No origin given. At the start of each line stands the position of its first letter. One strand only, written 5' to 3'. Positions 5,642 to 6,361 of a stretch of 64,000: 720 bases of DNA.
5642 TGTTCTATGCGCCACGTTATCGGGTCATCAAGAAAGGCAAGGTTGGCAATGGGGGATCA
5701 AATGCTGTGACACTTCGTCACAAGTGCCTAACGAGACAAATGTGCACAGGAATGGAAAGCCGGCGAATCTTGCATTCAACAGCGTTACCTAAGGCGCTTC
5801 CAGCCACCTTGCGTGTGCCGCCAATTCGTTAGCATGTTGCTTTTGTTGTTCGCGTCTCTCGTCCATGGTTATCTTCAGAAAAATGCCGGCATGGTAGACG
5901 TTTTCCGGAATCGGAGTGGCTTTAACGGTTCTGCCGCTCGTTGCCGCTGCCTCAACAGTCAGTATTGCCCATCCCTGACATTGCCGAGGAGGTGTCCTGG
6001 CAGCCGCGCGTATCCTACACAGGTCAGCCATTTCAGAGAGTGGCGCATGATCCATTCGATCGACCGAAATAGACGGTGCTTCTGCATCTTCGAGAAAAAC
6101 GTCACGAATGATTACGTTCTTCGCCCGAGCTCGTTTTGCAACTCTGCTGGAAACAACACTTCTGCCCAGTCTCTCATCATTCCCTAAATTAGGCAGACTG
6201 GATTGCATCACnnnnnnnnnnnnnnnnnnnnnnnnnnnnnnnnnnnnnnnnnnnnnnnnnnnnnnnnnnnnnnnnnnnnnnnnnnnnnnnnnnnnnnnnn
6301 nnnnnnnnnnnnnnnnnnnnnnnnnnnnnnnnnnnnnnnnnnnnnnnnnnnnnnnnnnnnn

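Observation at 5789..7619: Translationally coupled three-gene operon with no recognisable domains, embedded with an R-M pair: candidate undescribed defence module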

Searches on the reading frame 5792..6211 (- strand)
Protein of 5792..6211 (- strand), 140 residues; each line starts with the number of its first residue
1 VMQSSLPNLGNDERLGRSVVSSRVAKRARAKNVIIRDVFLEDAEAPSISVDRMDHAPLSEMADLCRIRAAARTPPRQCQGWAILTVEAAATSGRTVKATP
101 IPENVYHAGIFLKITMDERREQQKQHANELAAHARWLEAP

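Call 4: search_protein_families(library=pfam, proteins=[window:5792-6211:-], max_evalue=1)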
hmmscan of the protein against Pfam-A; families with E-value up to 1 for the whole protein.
window:5792-6211:- (140 aa): 0 families

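Call 5: search_protein_families(library=padloc, proteins=[window:5792-6211:-], max_evalue=1)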
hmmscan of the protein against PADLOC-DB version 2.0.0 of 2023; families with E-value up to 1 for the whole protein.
window:5792-6211:- (140 aa): 0 families

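Call 6: search_protein_families(library=ncbifam, proteins=[window:5792-6211:-], max_evalue=1)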
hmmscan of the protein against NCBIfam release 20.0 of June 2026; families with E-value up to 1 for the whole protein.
window:5792-6211:- (140 aa): 0 families

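Call 7: search_protein_families(library=phrogs, proteins=[window:5792-6211:-], max_evalue=1)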
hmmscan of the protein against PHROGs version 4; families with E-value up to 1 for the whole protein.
window:5792-6211:- (140 aa): 0 families

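Call 10: search_solved_structures(query=window:5792-6211:-, max_evalue=10)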
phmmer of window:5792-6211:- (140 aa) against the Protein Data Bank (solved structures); distinct sequences matched with E-value up to 10: 0.

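Call 13: find_homologous_proteins(query=window:5792-6211:-)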
Query window:5792-6211:- (140 aa): 30 proteins with E <= 0.001 among 133 candidates.
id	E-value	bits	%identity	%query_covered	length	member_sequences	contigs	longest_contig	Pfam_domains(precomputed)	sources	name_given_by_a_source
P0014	2.4e-54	201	68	99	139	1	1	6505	-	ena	-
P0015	2.6e-51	191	65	99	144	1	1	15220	-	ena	-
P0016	5.5e-51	190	66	99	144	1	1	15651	-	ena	-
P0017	1.0e-49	186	65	99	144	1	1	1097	-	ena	-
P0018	9.3e-48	180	67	96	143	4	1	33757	-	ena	-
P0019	2.6e-45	172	63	99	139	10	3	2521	-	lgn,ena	-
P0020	2.6e-45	172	64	97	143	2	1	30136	-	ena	-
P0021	3.1e-45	171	62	92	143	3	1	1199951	-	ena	-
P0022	3.8e-39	152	58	99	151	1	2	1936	-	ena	-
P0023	9.3e-39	151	56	99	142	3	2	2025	-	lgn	-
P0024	1.5e-37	147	54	99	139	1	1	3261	-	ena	-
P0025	1.9e-37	146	56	99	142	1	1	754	-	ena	-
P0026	3.0e-37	146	56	99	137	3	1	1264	-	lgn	-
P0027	3.1e-37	146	56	99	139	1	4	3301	-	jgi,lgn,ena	-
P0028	8.4e-37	144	57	99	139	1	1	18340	-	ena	-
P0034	1.9e-35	140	54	96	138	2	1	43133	-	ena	-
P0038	4.2e-34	135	54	99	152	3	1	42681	-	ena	-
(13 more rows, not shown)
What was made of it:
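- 5789..6211 (-): P3, the putative toxin or effector enzyme. It is 139 aa from the ATG at 6208, or 140 aa from the GTG at 6211. This copy carries G109 in place of the conserved Asp. Thirty close homologues (call 13).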

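Call 22: find_related_loci(query=A1, collection=genome_contigs, flank=6000)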
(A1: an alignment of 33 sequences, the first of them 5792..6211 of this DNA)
Query A1 (140 aa) in genome_contigs; peptide patterns used: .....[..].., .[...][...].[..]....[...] (x = any residue, [..] = any of these).
148 stretches matched a pattern; 60 encode a relative of the query (tblastn E <= 1e-3); 60 distinct loci.
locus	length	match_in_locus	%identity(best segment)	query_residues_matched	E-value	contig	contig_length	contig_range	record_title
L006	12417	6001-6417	68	2-140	2e-61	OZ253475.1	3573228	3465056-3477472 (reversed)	MAG: Candidatus Foliamicus sp. isolate 7574a00a-928a-48d9-85f6-2cf36d55d6c7 genome assembly, chromosome: 1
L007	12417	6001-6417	68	2-140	3e-60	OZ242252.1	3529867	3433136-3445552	MAG: Candidatus Foliamicus sp. isolate 8837b1df-4c2a-421f-9400-f743960723ed genome assembly, chromosome: 1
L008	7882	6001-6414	62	3-140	4e-53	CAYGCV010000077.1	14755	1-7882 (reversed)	MAG TPA_asm: uncultured Vicinamibacteraceae bacterium isolate ERP110561_co1_67 genome assembly, contig: NODE_2535_length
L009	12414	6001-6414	62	3-140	3e-52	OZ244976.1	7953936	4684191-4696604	MAG: Vicinamibacterales bacterium isolate 759df215-7f35-4b58-97f0-56a84cd7420d genome assembly, chromosome: 2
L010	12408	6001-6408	61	5-140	2e-51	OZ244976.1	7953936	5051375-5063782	MAG: Vicinamibacterales bacterium isolate 759df215-7f35-4b58-97f0-56a84cd7420d genome assembly, chromosome: 2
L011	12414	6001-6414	62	3-140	6e-51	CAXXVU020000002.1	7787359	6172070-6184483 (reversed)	MAG: Vicinamibacterales bacterium isolate bab29b19-afa8-4b77-beae-9eb7b8b40fcf genome assembly, contig: contig_2, whole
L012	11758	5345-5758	64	3-140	1e-49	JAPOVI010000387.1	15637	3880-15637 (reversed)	MAG: Acidobacteria bacterium isolate COS1_bin_16 NODE_1053_length_15637_cov_11.0082, whole genome shotgun sequence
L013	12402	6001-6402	60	5-138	3e-49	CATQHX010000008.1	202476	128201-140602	MAG: Vicinamibacterales bacterium isolate b531ce64-1057-46bd-a004-e227214a256a genome assembly, contig: contig_8, whole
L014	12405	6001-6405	60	6-140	6e-45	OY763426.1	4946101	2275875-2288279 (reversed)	MAG: Candidatus Binatia bacterium isolate bff738c7-9683-4f94-b287-c2cb1e0b670a genome assembly, chromosome: 1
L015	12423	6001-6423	53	1-140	4e-44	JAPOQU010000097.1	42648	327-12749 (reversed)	MAG: Gammaproteobacteria bacterium isolate APA_bin_93 c_000000455000, whole genome shotgun sequence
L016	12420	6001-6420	58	2-140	5e-44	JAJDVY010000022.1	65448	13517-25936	MAG: Nitrospirales bacterium isolate jk18x22bins.71 k141_589679, whole genome shotgun sequence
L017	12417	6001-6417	53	6-140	8e-43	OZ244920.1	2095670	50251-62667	MAG: Thermodesulfobacteriota bacterium isolate b9bca27b-65d2-4e2f-9395-4ed0975bd336 genome assembly, chromosome: 1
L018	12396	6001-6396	55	6-137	2e-42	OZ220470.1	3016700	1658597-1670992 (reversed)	MAG: Vicinamibacteria bacterium isolate 188da4bf-f1c8-4219-a28b-c38109137c31 genome assembly, chromosome: 1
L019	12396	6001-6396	56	7-139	1e-40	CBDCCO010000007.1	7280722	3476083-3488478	MAG: Vicinamibacterales bacterium isolate 33854e28-373d-43bf-a5c3-6fc065bbcf3f genome assembly, contig: contig_7, whole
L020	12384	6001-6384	57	12-140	1e-40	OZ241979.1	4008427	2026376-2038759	MAG: uncultured Candidatus Binatia bacterium isolate 9577865d-1fdf-407d-8016-5da360aaf3ec genome assembly, chromosome: 1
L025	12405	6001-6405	55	6-140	2e-39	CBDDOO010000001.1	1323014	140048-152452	MAG: Arenicellales bacterium isolate a29debac-1c8f-4757-9535-86e5a3768f11 genome assembly, contig: contig_1, whole genom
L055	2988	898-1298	53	6-140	1e-27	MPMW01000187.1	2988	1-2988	MAG: Acidobacteria bacterium bin61 NODE_13808_length_2988_cov_7.75533_ID_27615, whole genome shotgun sequence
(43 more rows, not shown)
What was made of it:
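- Seeding with P3 found 60 loci in at least seven phylum-level lineages (call 22).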

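Call 28: predict_structure(alignment_id=A2)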
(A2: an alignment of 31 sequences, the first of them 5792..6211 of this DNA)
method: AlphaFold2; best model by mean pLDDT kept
length: 140 residues; sequences in the alignment: 31
mean_pLDDT: 93.2   pTM: 0.87
mean pLDDT of the five models: 93.2, 93.1, 92.7, 91.5, 91.5
residues with pLDDT >= 90: 120; 70-90: 16; 50-70: 1; < 50: 3
segments of 3 or more residues with pLDDT < 50: 1-3
pLDDT, mean of each block of 10 residues (from residue 1): 72 98 95 95 92 96 95 94 98 96 95 87 95 96
secondary structure, 60 per line:
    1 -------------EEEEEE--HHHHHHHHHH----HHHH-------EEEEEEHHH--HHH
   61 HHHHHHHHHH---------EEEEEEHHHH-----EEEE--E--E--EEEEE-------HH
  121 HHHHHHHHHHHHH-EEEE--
elements in order: E14-19 H22-31 H36-39 E47-52 H58-70 E80-85 H86-89 E95-98 E107-111 H119-133 E135-138
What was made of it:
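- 5789..6211 (-): AlphaFold pLDDT is 93.2 (call 28).
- The model is confident, with pLDDT 93 (call 28).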

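Call 31: fold_search(model_id=the predicted structure, library=pdb)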
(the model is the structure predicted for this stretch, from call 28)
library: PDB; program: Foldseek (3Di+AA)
matches with E <= 10: 347; with E <= 0.001: 0
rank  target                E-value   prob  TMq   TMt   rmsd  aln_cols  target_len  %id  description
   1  6qld_N                6.2e-01  0.02  0.16  0.08  16.2       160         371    9  Structure of inner kinetochore CCAN-Cenp-A complex (released 2019-10-02)
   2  2ide_A                6.7e-01  0.02  0.14  0.14  18.2       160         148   11  Crystal Structure of the molybdenum cofactor biosynthesis protein C (TTHA1789) from Thermus Theromophilus HB8 (released 2007-09-25)
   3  3vec_A                7.6e-01  0.02  0.15  0.09  16.9       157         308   10  Rhodococcus jostii RHA1 DypB D153A variant in complex with heme (released 2012-01-18)
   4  2qma_A                8.6e-01  0.06  0.20  0.08  13.8       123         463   14  Crystal structure of glutamate decarboxylase domain of diaminobutyrate-pyruvate transaminase and L-2,4-diaminobutyrate (released 2007-07-31)
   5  3qnr_A                9.7e-01  0.02  0.16  0.10  16.8       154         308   11  DyPB from Rhodococcus jostii RHA1, crystal form 1 (released 2011-04-27)
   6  9q03_C                1.0e+00  0.02  0.11  0.06  16.1       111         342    6  Cryo-EM structure of ternary complex BCL6-CRBN-DDB1 with BCL6-760 (LDD, local refined) (released 2025-10-15)
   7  1m7e_A                1.1e+00  0.03  0.16  0.15  13.7       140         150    8  Crystal structure of the phosphotyrosine binding domain(PTB) of mouse Disabled 2(Dab2):implications for Reeling signal (released 2003-08-05)
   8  3veg_A                1.1e+00  0.02  0.15  0.09  17.1       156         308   12  Rhodococcus jostii RHA1 DypB R244L variant in complex with heme (released 2012-01-18)
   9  3i24_A                1.2e+00  0.05  0.26  0.26  12.7       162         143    8  Crystal Structure of a HIT family hydrolase protein from Vibrio fischeri. Northeast Structural Genomics Consortium tar (released 2009-07-21)
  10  6wxp_D                1.3e+00  0.06  0.20  0.18  12.0       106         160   15  De novo TIM barrel-ferredoxin fold fusion homodimer with 4-glutamate centre TFD-EE (released 2020-11-25)
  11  2o3o_I                1.3e+00  0.01  0.14  0.10  13.5       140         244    9  Crystal Structure of the sensor histidine kinase regulator YycI from Bacillus subtitlis (released 2007-04-10)
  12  1914                  1.5e+00  0.02  0.15  0.13  12.2       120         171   12  SIGNAL RECOGNITION PARTICLE ALU RNA BINDING HETERODIMER, SRP9/14 (released 1998-12-30)
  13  1s1j_A                1.5e+00  0.02  0.14  0.15  14.7       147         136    8  Crystal Structure of ZipA in complex with indoloquinolizin inhibitor 1 (released 2004-05-04)
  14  2o3o_C                1.5e+00  0.02  0.15  0.11  13.3       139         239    9  Crystal Structure of the sensor histidine kinase regulator YycI from Bacillus subtitlis (released 2007-04-10)
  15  1z94_C                1.5e+00  0.01  0.16  0.15  15.9       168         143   12  X-Ray Crystal Structure of Protein CV1439 from Chromobacterium violaceum. Northeast Structural Genomics Consortium Tar (released 2005-05-10)
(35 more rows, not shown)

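Call 49: search_protein_representatives(alignment_id=A2)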
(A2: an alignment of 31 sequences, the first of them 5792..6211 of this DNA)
Query: 31 sequences, 139 profile positions. Proteins with E-value up to 0.001 (for the whole library): 684; up to 1e-10: 420; up to 1e-30: 34. The best 150 are listed.
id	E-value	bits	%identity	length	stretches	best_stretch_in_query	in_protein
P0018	6.1e-61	220.8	-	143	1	4-139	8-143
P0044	6.1e-55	201.4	-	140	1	1-139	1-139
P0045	7.5e-49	181.6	-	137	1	4-139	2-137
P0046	3.2e-47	176.3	-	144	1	3-139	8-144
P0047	1.3e-44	167.9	-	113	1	36-138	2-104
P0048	4.0e-44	166.3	-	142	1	5-137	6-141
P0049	3.4e-42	160.0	-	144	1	3-139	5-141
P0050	2.4e-41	157.3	-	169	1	3-139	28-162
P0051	9.2e-41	155.4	-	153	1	4-139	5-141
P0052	3.3e-40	153.6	-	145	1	6-139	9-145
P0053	4.9e-40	153.1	-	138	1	5-139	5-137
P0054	2.1e-36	141.3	-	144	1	3-138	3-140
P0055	2.6e-35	137.8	-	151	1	5-139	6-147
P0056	5.5e-35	136.7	-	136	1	2-137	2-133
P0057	8.2e-35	136.1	-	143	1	7-139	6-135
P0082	7.2e-30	120.1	-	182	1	4-137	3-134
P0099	6.6e-28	113.8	-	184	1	8-128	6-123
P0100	1.0e-27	113.2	-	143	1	5-136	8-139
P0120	6.9e-26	107.2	-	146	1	8-139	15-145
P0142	2.2e-24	102.4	-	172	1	6-136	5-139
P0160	2.4e-23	99.0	-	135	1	4-136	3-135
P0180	2.7e-22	95.6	-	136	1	8-136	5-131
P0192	2.4e-21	92.5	-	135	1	5-137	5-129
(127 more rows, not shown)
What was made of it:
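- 5789..6211 (-): The family has 684 clusters at 50% identity (call 49).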

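Call 53: search_protein_families(library=pfam, alignment_id=A6, max_evalue=0.1)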
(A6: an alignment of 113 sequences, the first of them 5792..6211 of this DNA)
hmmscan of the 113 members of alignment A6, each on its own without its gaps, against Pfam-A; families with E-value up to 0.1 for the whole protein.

A. member 1, window:5792-6211:- (140 aa): 0 families

B. families by the number of members that match (of 113 scanned): 17 families
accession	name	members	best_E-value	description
PF07370.16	DUF1489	2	0.048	Protein of unknown function (DUF1489)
PF01467.32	CTP_transf_like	1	2.7e-09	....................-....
PF22521.2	HypF_C_2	1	0.0039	Carbamoyltransferase, Kae1-like Domain, second subdomain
PF18105.7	PGM1_C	1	0.012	PGM1 C-terminal domain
PF12213.14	Dpoe2NT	1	0.012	DNA polymerases epsilon N terminal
PF19466.4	DUF6003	1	0.015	Family of unknown function (DUF6003)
PF19522.4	DUF6052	1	0.031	Family of unknown function (DUF6052)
PF22513.2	FitA-like_RHH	1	0.042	Antitoxin FitA-like, ribbon-helix-helix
PF00526.23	Dicty_CTDC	1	0.042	Dictyostelium (slime mold) repeat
PF23721.1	DUF7162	1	0.049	Family of unknown function (DUF7162)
PF14486.12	DUF4432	1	0.052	Domain of unknown function (DUF4432)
PF25167.1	DUF7829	1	0.066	Domain of unknown function (DUF7829)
PF15121.11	TMEM71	1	0.068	TMEM71 protein family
PF05634.16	APO_RNA-bind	1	0.074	APO RNA-binding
PF23248.1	KH_PARP14_2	1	0.085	PARP14, second type I KH domain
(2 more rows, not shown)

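Call 54: search_solved_structures(query=A6, max_evalue=10, show_alignments=2)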
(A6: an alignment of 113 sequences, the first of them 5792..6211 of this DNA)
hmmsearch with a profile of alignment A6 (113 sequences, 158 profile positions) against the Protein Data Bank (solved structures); distinct sequences matched with E-value up to 10: 0.

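Call 59: search_protein_families(library=padloc, alignment_id=A6, max_evalue=0.1)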
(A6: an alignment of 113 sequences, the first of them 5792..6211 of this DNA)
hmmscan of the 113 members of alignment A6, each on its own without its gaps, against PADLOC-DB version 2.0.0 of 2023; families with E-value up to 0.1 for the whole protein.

A. member 1, window:5792-6211:- (140 aa): 0 families

B. families by the number of members that match (of 113 scanned): 6 families
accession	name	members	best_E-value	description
PDLC04579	PDC-M32B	2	0.007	-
PDLC03400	REase_II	1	0.0077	Type II restriction enzyme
PDLC02086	Cas4b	1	0.011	-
PDLC04748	PDC-M63B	1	0.025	-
PDLC03540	REase_II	1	0.031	Type II restriction enzyme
PDLC04395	PDC-M07B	1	0.038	-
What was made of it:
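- On PADLOC PDC-M32: Two of 113 diverse P3-family members hit at E 0.007 (call 59).
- Closest known: PADLOC 'phage defence candidate' PDC-M32. Same: Two of 113 P3-family members hit PDC-M32B at E 0.007 (call 59).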

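Call 63: search_dna_similar(query=window:5792-6211:-, collection=plasmids, mode=protein, max_evalue=0.001)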
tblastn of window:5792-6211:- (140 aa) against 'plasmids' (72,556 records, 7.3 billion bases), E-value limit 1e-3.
No match.

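Call 64: search_dna_similar(query=window:5792-6211:-, collection=phages, mode=protein, max_evalue=0.001)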
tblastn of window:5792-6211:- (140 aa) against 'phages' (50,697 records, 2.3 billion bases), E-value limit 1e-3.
No match.

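Call 66: find_related_loci(query=A2, collection=viral_contigs, flank=6000)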
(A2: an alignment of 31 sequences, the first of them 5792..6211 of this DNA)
Query A2 (140 aa) in viral_contigs; peptide patterns used: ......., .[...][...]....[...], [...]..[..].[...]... (x = any residue, [..] = any of these).
45 stretches matched a pattern; 1 encode a relative of the query (tblastn E <= 1e-3); 1 distinct loci.
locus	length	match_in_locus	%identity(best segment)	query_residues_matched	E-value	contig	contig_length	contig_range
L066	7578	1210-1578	35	7-131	7e-18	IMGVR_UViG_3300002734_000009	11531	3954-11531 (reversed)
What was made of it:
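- Tried and rejected: IMG/VR gave one locus only (call 66).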

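Call 69: search_protein_families(library=pfam, alignment_id=A9, max_evalue=0.05)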
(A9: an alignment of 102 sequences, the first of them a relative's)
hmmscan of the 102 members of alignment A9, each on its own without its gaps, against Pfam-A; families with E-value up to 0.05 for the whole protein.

A. member 1, L045:5118-5402:+ (95 aa): 1 family
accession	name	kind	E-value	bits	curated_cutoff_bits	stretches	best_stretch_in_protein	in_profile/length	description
PF11950.13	DUF3467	-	1e-05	25.9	25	1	20-89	23-89/92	Protein of unknown function (DUF3467)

B. families by the number of members that match (of 102 scanned): 24 families
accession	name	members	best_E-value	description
PF11950.13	DUF3467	4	2.9e-08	Protein of unknown function (DUF3467)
PF06744.18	IcmF_C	2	0.0021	Type VI secretion protein IcmF C2-like domain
PF04646.18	DUF604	2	0.044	Protein of unknown function, DUF604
PF13604.12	AAA_30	1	1e-25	AAA domain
PF13245.12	AAA_19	1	1.7e-21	AAA domain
PF22513.2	FitA-like_RHH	1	1.9e-18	Antitoxin FitA-like, ribbon-helix-helix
PF01443.25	Viral_helicase1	1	1.1e-14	Viral superfamily 1 RNA helicase core domain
PF13538.12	UvrD_C_2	1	2.3e-11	UvrD-like helicase C-terminal domain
PF13086.12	AAA_11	1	1.6e-07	AAA domain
PF03193.22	RsgA_GTPase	1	5.8e-05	RsgA GTPase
PF00005.33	ABC_tran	1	0.00016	ABC transporter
PF13401.12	AAA_22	1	0.0002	AAA domain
PF18335.7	SH3_13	1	0.0016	ATP-dependent RecD-like DNA helicase SH3 domain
PF05970.20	PIF1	1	0.0023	PIF1-like helicase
PF23710.1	DUF7155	1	0.013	Family of unknown function (DUF7155)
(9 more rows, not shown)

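Call 75: search_solved_structures(query=A10, max_evalue=10, show_alignments=2)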
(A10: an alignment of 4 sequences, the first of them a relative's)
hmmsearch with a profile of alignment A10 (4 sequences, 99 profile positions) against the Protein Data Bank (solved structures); distinct sequences matched with E-value up to 10: 0.
